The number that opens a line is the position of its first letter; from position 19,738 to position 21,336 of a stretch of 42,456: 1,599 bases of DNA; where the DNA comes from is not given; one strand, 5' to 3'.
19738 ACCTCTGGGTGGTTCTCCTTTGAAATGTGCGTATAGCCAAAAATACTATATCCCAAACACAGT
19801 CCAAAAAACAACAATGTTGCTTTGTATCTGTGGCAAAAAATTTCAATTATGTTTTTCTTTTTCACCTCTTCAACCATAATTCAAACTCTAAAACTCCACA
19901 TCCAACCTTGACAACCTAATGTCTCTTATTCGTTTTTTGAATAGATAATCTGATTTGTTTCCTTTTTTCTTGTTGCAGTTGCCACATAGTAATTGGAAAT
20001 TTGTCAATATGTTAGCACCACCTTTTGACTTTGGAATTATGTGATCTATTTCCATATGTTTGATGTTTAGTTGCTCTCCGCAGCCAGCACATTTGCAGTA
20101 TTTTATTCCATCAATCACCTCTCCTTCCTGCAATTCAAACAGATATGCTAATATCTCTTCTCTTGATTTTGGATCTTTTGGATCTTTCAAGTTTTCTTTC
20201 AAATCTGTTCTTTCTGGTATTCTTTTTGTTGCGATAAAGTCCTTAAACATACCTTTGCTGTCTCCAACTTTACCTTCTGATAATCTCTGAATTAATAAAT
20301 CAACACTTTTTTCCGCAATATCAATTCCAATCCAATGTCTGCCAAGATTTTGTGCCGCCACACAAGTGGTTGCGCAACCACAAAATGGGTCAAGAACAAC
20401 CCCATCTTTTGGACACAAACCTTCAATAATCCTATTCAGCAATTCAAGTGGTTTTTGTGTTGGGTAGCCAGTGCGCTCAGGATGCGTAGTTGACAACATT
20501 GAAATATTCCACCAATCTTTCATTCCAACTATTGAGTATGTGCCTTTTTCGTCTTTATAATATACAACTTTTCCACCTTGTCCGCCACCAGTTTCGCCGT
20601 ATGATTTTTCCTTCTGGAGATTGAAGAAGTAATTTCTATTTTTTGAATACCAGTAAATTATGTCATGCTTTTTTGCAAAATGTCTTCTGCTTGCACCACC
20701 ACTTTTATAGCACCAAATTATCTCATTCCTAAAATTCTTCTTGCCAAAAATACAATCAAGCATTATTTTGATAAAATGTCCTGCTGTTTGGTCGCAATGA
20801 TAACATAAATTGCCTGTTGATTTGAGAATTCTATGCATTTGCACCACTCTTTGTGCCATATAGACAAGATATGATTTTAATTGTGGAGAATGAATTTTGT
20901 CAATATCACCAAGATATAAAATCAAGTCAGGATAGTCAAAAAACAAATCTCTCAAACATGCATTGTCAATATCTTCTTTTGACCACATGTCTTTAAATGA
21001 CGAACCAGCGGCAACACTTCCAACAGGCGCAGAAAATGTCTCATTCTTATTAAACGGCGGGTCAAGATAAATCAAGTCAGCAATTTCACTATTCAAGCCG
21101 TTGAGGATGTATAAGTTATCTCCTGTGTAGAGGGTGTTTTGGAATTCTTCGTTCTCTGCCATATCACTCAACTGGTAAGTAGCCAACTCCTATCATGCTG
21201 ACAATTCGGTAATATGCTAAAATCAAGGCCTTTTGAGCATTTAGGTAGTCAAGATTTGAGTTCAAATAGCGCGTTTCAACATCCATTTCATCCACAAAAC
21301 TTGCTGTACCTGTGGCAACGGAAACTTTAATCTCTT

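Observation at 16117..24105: DNA methyltransferase-HNH nuclease fusion wedged inside an RND efflux operon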

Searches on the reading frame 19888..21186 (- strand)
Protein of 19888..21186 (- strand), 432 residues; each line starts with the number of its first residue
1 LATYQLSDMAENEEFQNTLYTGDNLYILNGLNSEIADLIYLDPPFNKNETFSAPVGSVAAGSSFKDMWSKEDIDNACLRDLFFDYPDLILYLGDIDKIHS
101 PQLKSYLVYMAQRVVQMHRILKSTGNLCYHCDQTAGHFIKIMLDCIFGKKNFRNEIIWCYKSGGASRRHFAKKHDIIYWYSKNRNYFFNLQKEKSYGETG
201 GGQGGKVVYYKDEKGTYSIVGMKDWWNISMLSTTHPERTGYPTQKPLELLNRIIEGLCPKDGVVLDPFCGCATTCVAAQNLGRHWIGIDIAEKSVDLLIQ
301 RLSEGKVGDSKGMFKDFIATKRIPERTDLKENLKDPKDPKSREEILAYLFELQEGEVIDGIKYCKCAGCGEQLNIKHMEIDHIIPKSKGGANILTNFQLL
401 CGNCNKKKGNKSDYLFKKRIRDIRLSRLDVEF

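Call 3: search_protein_families(library=pfam, proteins=[window:19888-21186:-], max_evalue=0.01)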
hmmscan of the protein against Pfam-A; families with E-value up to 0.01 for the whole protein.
window:19888-21186:- (432 aa): 6 families
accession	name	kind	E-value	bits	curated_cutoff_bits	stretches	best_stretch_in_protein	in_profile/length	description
PF01555.25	N6_N4_Mtase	-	1.2e-40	140.2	26.7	1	37-297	2-218/221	DNA methylase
PF14279.12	HNH_5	-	2.2e-13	50.4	27.5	1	366-418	1-53/56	HNH endonuclease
PF01844.29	HNH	-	8.2e-13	48.7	21.4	1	366-411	1-47/47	HNH endonuclease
PF13395.12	HNH_4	-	8e-06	26.2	22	1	369-412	4-52/54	HNH endonuclease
PF02086.21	MethyltransfD12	-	0.00046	20.4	22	0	253-300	11-60/253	D12 class N6 adenine-specific DNA methyltransferase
PF02945.21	Endonuclease_7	-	0.0028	18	23.6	0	363-414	23-69/82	Recombination endonuclease VII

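Call 4: search_protein_families(library=ncbifam, proteins=[window:19888-21186:-], max_evalue=0.01)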
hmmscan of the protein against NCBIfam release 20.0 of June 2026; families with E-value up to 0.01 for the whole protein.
window:19888-21186:- (432 aa): 7 families
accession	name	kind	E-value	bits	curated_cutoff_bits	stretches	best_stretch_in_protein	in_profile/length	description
NF008572.0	PRK11524.1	equivalog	1.1e-30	106.7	292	2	103-304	58-258/294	adenine-specific DNA-methyltransferase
NF050803.1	DnaMtaseCcrMCaul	equivalog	1e-17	64.1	830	1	238-311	183-256/350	adenine-specific DNA-methyltransferase CcrM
NF010253.0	PRK13699.1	subfamily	6.6e-13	48.9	244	1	239-304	142-207/226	DNA methyltransferase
NF049971.1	CRISPR_Cas9d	exception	8.3e-12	44.5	375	1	322-412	515-597/986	type II CRISPR RNA-guided endonuclease Cas9d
NF040563.1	guided_IscB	equivalog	7.7e-10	38.4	175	1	364-419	193-246/314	RNA-guided endonuclease IscB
TIGR01865.2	cas_Csn1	equivalog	4.7e-07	28.4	100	1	325-416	541-633/1070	type II CRISPR RNA-guided endonuclease Cas9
TIGR01177.1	TIGR01177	hypoth_equivalog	0.0062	15.9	316.55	0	262-295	184-217/330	TIGR01177 family methyltransferase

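Call 7: find_homologous_proteins(query=window:19888-21186:-)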
Query window:19888-21186:- (432 aa): 7998 proteins with E <= 0.001 among 8000 candidates; the best 120 are listed.
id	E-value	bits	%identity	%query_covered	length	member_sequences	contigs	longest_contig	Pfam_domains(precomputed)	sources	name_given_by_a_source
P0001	5.9e-292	986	99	97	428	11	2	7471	PF13395.13,PF01844.30,PF14279.13,PF01555.25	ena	-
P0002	7.5e-204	696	73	97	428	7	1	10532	PF01844.30,PF14279.13,PF01555.25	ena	-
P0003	3.7e-160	552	58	98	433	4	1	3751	PF01844.30,PF14279.13,PF01555.25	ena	-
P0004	3.0e-158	545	58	98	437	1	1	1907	PF13395.13,PF01844.30,PF14279.13,PF01555.25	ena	-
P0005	1.1e-152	527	56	97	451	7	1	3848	PF01844.30,PF14279.13,PF01555.25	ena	-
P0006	3.5e-151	522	56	97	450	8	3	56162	PF01844.30,PF14279.13,PF01555.25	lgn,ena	-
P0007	1.0e-148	514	53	98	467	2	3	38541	PF01844.30,PF14279.13,PF01555.25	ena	-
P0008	2.2e-147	510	52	97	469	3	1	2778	PF01844.30,PF14279.13,PF01555.25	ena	-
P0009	4.5e-146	505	56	96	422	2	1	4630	PF01844.30,PF14279.13,PF01555.25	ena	-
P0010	1.5e-141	490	54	97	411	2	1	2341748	PF01844.30,PF02945.22,PF14279.13,PF01555.25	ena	-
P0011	3.3e-141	489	54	96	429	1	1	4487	PF01844.30,PF14279.13,PF01555.25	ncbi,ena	-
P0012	5.7e-140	485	56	96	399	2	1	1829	PF01844.30,PF14279.13,PF01555.25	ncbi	-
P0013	1.0e-137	478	50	96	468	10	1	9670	PF01844.30,PF14279.13,PF01555.25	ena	-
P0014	6.0e-137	475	51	96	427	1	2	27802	PF01844.30,PF14279.13,PF01555.25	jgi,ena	-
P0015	1.2e-136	474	52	97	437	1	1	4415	PF01844.30,PF14279.13,PF01555.25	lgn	-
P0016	2.7e-136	473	55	94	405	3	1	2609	PF02086.22,PF01844.30,PF14279.13,PF01555.25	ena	-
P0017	3.0e-136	473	51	98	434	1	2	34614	PF01844.30,PF14279.13,PF01555.25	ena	-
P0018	1.4e-135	471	51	96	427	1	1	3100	PF01844.30,PF14279.13,PF01555.25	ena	-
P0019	2.7e-135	470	51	98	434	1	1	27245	PF01844.30,PF14279.13,PF01555.25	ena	-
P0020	4.0e-135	469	50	99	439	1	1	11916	PF03602.22,PF01844.30,PF14279.13,PF01555.25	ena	-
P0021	4.7e-133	462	51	97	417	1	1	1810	PF13395.13,PF01844.30,PF14279.13,PF01555.25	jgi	-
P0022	4.7e-133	462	51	97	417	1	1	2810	PF13395.13,PF01844.30,PF14279.13,PF01555.25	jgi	-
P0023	2.3e-132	460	50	95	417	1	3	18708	PF01844.30,PF14279.13,PF01555.25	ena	-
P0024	2.3e-132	460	51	97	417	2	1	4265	PF13395.13,PF01844.30,PF14279.13,PF01555.25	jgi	-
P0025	1.1e-131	458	51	97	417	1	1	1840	PF13395.13,PF01844.30,PF14279.13,PF01555.25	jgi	-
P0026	7.2e-131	455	51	95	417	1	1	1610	PF01844.30,PF14279.13,PF01555.25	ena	-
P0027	1.1e-130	454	53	93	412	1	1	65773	PF13395.13,PF01844.30,PF14279.13,PF01555.25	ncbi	ncbi:DNA methylase [Fibrobacteria bacterium R8-3-H12]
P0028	2.0e-130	454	53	89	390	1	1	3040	PF01844.30,PF14279.13,PF01555.25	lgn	-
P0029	3.9e-130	453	51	95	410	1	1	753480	PF13395.13,PF01844.30,PF14279.13,PF01555.25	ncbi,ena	-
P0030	6.4e-130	452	51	94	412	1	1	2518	PF02086.22,PF01844.30,PF14279.13,PF01555.25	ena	-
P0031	8.7e-130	451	51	94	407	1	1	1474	PF13395.13,PF01844.30,PF14279.13,PF01555.25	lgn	-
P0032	1.9e-129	450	50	97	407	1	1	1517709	PF01844.30,PF14279.13,PF01555.25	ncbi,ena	-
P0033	2.9e-129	450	50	94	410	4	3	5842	PF01844.30,PF14279.13,PF01555.25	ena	-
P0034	5.7e-129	449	50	98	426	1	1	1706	PF01844.30,PF14279.13,PF01555.25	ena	-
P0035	6.1e-129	449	52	94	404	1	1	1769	PF01844.30,PF14279.13,PF01555.25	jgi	jgi:site-specific DNA-methyltransferase (adenine-specific)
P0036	9.1e-129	448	51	94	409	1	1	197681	PF13395.13,PF01844.30,PF14279.13,PF01555.25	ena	-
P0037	1.2e-128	448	52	97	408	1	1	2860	PF01844.30,PF14279.13,PF01555.25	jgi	-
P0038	1.6e-128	447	49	94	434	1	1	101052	PF01844.30,PF14279.13,PF01555.25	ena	-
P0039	1.8e-128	447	50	93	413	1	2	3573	PF01844.30,PF14279.13,PF01555.25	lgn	-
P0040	2.9e-128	446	50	95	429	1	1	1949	PF01844.30,PF14279.13,PF01555.25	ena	-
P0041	3.2e-128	446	51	93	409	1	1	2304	PF01844.30,PF14279.13,PF01555.25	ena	-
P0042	3.4e-128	446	49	96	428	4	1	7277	PF01844.30,PF14279.13,PF01555.25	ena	-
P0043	5.7e-128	446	50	96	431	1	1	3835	PF01844.30,PF14279.13,PF01555.25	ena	-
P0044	7.1e-128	445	50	97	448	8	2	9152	PF03602.22,PF01844.30,PF14279.13,PF01555.25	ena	-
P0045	1.3e-127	444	50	93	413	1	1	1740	PF01844.30,PF14279.13,PF01555.25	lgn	-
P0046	1.5e-127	444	51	97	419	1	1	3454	PF01844.30,PF14279.13,PF01555.25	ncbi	-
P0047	1.7e-127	444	51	93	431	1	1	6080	PF01844.30,PF14279.13,PF01555.25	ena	-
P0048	2.2e-127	444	49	96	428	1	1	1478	PF01844.30,PF14279.13,PF01555.25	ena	-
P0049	2.7e-127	443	52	97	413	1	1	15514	PF01844.30,PF14279.13,PF01555.25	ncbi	ncbi:DNA methylase [Fibrobacteria bacterium R8-3-H12]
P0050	3.1e-127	443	53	93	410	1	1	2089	PF01844.30,PF14279.13,PF01555.25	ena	-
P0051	4.6e-127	443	50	93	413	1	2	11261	PF01844.30,PF14279.13,PF01555.25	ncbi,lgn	-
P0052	4.7e-127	442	50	95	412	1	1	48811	PF13395.13,PF01844.30,PF14279.13,PF01555.25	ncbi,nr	ncbi:DNA methylase N-4/N-6 domain protein [Candidatus Symbiothrix dinenymphae]|nr:DNA methylase N-4/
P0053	6.5e-127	442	51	92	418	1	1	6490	PF01844.30,PF02945.22,PF14279.13,PF01555.25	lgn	-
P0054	1.0e-126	441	49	95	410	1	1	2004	PF01844.30,PF14279.13,PF01555.25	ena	-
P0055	1.1e-126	441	50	95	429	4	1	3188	PF01844.30,PF14279.13,PF01555.25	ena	-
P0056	1.4e-126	441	51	93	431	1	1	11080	PF01844.30,PF14279.13,PF01555.25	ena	-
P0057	2.5e-126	440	50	94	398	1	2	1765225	PF01844.30,PF14279.13,PF01555.25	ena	-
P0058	2.8e-126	440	51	92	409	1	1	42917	PF13395.13,PF01844.30,PF14279.13,PF01555.25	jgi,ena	-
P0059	2.9e-126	440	50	96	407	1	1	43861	PF01844.30,PF14279.13,PF01555.25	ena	-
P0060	5.3e-126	439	49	95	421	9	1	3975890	PF01844.30,PF14279.13,PF01555.25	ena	-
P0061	6.3e-126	439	51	92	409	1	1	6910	PF13395.13,PF01844.30,PF14279.13,PF01555.25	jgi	jgi:site-specific DNA-methyltransferase (adenine-specific)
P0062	7.9e-126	438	49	95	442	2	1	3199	PF01844.30,PF14279.13,PF01555.25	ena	-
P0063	9.1e-126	438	52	92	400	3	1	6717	PF01844.30,PF14279.13,PF01555.25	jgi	-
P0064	9.2e-126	438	48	95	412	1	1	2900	PF01844.30,PF14279.13,PF01555.25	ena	-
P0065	9.2e-126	438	49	97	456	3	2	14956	PF01844.30,PF14279.13,PF01555.25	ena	-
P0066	1.1e-125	438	51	91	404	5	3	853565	PF01844.30,PF14279.13,PF01555.25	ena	-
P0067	2.2e-125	437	51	97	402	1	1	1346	PF01844.30,PF14279.13,PF01555.25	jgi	jgi:DNA modification methylase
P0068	2.5e-125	437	49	94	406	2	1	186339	PF13395.13,PF01844.30,PF14279.13,PF01555.25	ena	-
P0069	2.7e-125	437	49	97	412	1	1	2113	PF01844.30,PF14279.13,PF01555.25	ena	-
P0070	3.0e-125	437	51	92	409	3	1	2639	PF13395.13,PF01844.30,PF14279.13,PF01555.25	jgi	-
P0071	3.2e-125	436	50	92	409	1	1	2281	PF13395.13,PF01844.30,PF14279.13,PF01555.25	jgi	jgi:site-specific DNA-methyltransferase (adenine-specific)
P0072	5.0e-125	436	50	94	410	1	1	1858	PF01844.30,PF14279.13,PF01555.25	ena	-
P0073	5.6e-125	436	50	94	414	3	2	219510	PF13395.13,PF01844.30,PF14279.13,PF01555.25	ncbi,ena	-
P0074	5.6e-125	436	50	93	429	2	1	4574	PF01844.30,PF14279.13,PF01555.25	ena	-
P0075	6.5e-125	435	52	94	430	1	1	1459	PF01844.30,PF14279.13,PF01555.25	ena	-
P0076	8.5e-125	435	50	93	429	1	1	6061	PF01844.30,PF14279.13,PF01555.25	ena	-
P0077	9.8e-125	435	52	94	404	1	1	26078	PF13395.13,PF01844.30,PF14279.13,PF01555.25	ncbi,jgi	jgi:DNA modification methylase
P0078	1.2e-124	435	50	92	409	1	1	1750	PF13395.13,PF01844.30,PF14279.13,PF01555.25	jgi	jgi:site-specific DNA-methyltransferase (adenine-specific)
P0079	1.6e-124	434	47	97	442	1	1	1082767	PF01844.30,PF14279.13,PF01555.25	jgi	jgi:DNA modification methylase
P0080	1.7e-124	434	48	98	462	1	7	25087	PF01844.30,PF14279.13,PF01555.25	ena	-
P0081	1.8e-124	434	50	98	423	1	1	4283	PF01844.30,PF14279.13,PF01555.25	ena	-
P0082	2.0e-124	434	50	92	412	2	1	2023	PF13395.13,PF01844.30,PF02945.22,PF14279.13,PF01555.25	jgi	-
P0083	2.3e-124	434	50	98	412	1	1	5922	PF01844.30,PF14279.13,PF01555.25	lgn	-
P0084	3.9e-124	433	52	91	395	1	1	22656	PF01844.30,PF14279.13,PF01555.25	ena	-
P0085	4.0e-124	433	48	92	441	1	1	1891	PF01844.30,PF14279.13,PF01555.25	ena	-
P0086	4.2e-124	433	51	92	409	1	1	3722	PF13395.13,PF01844.30,PF14279.13,PF01555.25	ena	-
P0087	5.1e-124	432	49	94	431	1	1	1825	PF01844.30,PF14279.13,PF01555.25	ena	-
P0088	5.2e-124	432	50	94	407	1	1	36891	PF13395.13,PF01844.30,PF14279.13,PF01555.25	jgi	jgi:site-specific DNA-methyltransferase (adenine-specific)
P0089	6.1e-124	432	48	94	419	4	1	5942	PF01844.30,PF14279.13,PF01555.25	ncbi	-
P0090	6.3e-124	432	49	94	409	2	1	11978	PF01844.30,PF02945.22,PF14279.13,PF01555.25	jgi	jgi:site-specific DNA-methyltransferase (adenine-specific)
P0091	7.2e-124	432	50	94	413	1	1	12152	PF01844.30,PF14279.13,PF01555.25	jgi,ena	-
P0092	8.0e-124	432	48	97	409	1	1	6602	PF01844.30,PF14279.13,PF01555.25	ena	-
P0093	8.3e-124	432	50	92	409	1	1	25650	PF01844.30,PF02945.22,PF14279.13,PF01555.25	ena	-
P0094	8.9e-124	432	48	95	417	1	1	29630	PF01844.30,PF14279.13,PF01555.25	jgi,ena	-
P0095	9.0e-124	432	50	96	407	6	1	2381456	PF01844.30,PF14279.13,PF01555.25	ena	-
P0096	1.0e-123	431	49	94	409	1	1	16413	PF01844.30,PF02945.22,PF14279.13,PF01555.25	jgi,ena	-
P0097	1.2e-123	431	48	96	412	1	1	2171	PF13395.13,PF01844.30,PF02945.22,PF14279.13,PF01555.25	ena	-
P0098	1.4e-123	431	47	96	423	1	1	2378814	PF02086.22,PF01844.30,PF14279.13,PF01555.25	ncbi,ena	-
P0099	1.9e-123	431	49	95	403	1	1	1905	PF13395.13,PF01844.30,PF14279.13,PF01555.25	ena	-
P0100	1.9e-123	431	47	97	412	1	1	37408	PF01844.30,PF14279.13,PF01555.25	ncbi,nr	ncbi:hypothetical protein FACS18942_01240 [Planctomycetales bacterium]|nr:hypothetical protein FACS1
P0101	2.0e-123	431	48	98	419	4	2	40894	PF01844.30,PF14279.13,PF01555.25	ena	-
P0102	2.2e-123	430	49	94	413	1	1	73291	PF01844.30,PF14279.13,PF01555.25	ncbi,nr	ncbi:hypothetical protein FACS189452_00410 [Bacteroidia bacterium]|nr:hypothetical protein FACS18945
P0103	2.4e-123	430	48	97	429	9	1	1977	PF01844.30,PF14279.13,PF01555.25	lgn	-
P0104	2.4e-123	430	48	95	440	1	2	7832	PF01844.30,PF14279.13,PF01555.25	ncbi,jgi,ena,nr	ncbi:MAG: HNH endonuclease [Planctomycetaceae bacterium]|nr:HNH endonuclease [Planctomycetaceae bact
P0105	2.5e-123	430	50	94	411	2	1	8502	PF01844.30,PF02945.22,PF14279.13,PF01555.25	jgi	-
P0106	2.7e-123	430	50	92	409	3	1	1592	PF13395.13,PF01844.30,PF14279.13,PF01555.25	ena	-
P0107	3.3e-123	430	50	92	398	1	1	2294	PF01844.30,PF14279.13,PF01555.25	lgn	-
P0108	3.4e-123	430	51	92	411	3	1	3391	PF01844.30,PF02945.22,PF14279.13,PF01555.25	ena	-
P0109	3.5e-123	430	50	94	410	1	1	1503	PF01844.30,PF14279.13,PF01555.25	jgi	-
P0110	4.7e-123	429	50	94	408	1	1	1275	PF01844.30,PF14279.13,PF01555.25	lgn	-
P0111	5.0e-123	429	50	97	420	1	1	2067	PF01844.30,PF02945.22,PF14279.13,PF01555.25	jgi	jgi:site-specific DNA-methyltransferase (adenine-specific)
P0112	5.8e-123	429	50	96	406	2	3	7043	PF01844.30,PF14279.13,PF01555.25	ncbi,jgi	ncbi:MAG: hypothetical protein RL208_232 [Pseudomonadota bacterium]|jgi:site-specific DNA-methyltran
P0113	7.1e-123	429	47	95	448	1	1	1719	PF13395.13,PF01844.30,PF14279.13,PF01555.25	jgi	jgi:site-specific DNA-methyltransferase (adenine-specific)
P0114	8.3e-123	428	50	92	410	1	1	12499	PF01844.30,PF14279.13,PF01555.25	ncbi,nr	ncbi:hypothetical protein AGMMS49982_18110 [Bacteroidia bacterium]|nr:hypothetical protein AGMMS4998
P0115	8.7e-123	428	48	95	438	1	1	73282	PF01844.30,PF14279.13,PF01555.25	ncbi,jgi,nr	ncbi:MAG: HNH endonuclease [Ignavibacteria bacterium]|jgi:site-specific DNA-methyltransferase (adeni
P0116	9.7e-123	428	48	95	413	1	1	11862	PF01844.30,PF14279.13,PF01555.25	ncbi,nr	ncbi:hypothetical protein FACS1894201_02670 [Bacteroidia bacterium]|nr:hypothetical protein FACS1894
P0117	1.4e-122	428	49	94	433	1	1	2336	PF13395.13,PF01844.30,PF14279.13,PF01555.25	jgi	jgi:site-specific DNA-methyltransferase (adenine-specific)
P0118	1.6e-122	428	50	95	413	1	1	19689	PF01844.30,PF14279.13,PF01555.25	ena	-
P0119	1.8e-122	427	51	97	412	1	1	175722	PF01844.30,PF14279.13,PF01555.25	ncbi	ncbi:DNA methylase [Fibrobacteria bacterium R8-3-H12]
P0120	2.4e-122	427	49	96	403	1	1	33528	PF01844.30,PF14279.13,PF01555.25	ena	-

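Call 8: find_encoding_contigs(protein=P0001, flank=10000, max_places=4)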
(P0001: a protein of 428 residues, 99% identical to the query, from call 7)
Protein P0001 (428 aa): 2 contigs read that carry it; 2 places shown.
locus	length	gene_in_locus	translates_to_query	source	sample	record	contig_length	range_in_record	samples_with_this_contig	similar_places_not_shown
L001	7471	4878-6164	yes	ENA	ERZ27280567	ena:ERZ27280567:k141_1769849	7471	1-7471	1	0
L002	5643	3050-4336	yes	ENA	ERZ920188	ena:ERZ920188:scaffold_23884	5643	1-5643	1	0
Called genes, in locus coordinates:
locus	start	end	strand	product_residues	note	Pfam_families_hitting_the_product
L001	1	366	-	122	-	?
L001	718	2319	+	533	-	PF00364:Biotin_lipoyl (faint), PF25917:BSH_RND (weak), PF25919:BSH_CusB (weak), PF25973:BSH_CzcB (faint), PF25984:BSH_YknX (weak)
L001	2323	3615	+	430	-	PF02321:OEP (weak)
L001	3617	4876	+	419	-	PF01555:N6_N4_Mtase, PF01844:HNH, PF14279:HNH_5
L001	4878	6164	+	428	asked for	PF01555:N6_N4_Mtase, PF01844:HNH, PF13395:HNH_4 (weak), PF14279:HNH_5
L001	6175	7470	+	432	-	?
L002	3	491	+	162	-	?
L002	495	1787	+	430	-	PF02321:OEP (weak)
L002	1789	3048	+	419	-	PF01555:N6_N4_Mtase, PF01844:HNH, PF14279:HNH_5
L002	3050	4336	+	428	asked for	PF01555:N6_N4_Mtase, PF01844:HNH, PF13395:HNH_4 (weak), PF14279:HNH_5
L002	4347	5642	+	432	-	?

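Call 9: find_encoding_contigs(protein=P0002, flank=10000, max_places=4)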
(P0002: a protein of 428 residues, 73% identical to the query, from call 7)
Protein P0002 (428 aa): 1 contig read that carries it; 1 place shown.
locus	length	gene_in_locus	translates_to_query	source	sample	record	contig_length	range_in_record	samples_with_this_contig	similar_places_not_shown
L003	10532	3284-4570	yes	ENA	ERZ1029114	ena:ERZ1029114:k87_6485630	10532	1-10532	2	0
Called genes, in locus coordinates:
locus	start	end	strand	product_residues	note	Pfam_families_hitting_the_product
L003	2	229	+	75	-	?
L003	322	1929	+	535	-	PF00364:Biotin_lipoyl (faint), PF25917:BSH_RND (weak), PF25973:BSH_CzcB (weak), PF25919:BSH_CusB, PF25984:BSH_YknX (faint)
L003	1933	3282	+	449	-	-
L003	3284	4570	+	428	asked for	PF01555:N6_N4_Mtase, PF01844:HNH, PF14279:HNH_5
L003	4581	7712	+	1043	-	PF00873:ACR_tran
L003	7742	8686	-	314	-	PF00120:Gln-synt_C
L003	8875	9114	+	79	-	PF01197:Ribosomal_L31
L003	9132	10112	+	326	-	PF02618:YceG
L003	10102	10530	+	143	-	?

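Call 10: find_encoding_contigs(protein=P0006, flank=10000, max_places=4)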
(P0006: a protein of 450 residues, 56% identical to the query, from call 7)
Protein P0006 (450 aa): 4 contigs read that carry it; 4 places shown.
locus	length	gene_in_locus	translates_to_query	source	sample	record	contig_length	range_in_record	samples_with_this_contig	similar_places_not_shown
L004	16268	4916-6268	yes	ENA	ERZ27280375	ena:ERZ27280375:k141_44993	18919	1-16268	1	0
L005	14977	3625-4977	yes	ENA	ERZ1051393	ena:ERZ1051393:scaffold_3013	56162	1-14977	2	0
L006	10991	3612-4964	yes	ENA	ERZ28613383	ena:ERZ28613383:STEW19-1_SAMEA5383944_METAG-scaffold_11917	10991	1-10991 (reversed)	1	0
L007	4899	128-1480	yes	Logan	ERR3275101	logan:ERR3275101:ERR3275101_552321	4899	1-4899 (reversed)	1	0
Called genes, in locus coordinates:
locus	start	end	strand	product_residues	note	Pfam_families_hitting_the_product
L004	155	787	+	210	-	-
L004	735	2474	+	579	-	PF13609:Porin_4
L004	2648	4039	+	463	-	-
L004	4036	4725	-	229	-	PF01048:PNP_UDP_1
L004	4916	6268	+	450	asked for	PF01555:N6_N4_Mtase, PF01844:HNH, PF14279:HNH_5 (weak)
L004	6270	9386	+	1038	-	PF00873:ACR_tran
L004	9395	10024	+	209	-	PF01810:LysE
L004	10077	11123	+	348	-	-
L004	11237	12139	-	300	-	-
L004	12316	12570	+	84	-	-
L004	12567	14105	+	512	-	PF02874:ATP-synt_ab_N, PF00006:ATP-synt_ab, PF00306:ATP-synt_ab_C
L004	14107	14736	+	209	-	PF01810:LysE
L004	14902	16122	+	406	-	PF00465:Fe-ADH, PF13685:Fe-ADH_2 (faint), PF25137:ADH_Fe_C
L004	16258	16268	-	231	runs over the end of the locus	PF07021:MetW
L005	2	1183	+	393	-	?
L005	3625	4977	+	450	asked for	PF01555:N6_N4_Mtase, PF01844:HNH, PF14279:HNH_5 (weak)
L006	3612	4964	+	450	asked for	PF01555:N6_N4_Mtase, PF01844:HNH, PF14279:HNH_5 (weak)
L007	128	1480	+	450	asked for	PF01555:N6_N4_Mtase, PF01844:HNH, PF14279:HNH_5 (weak)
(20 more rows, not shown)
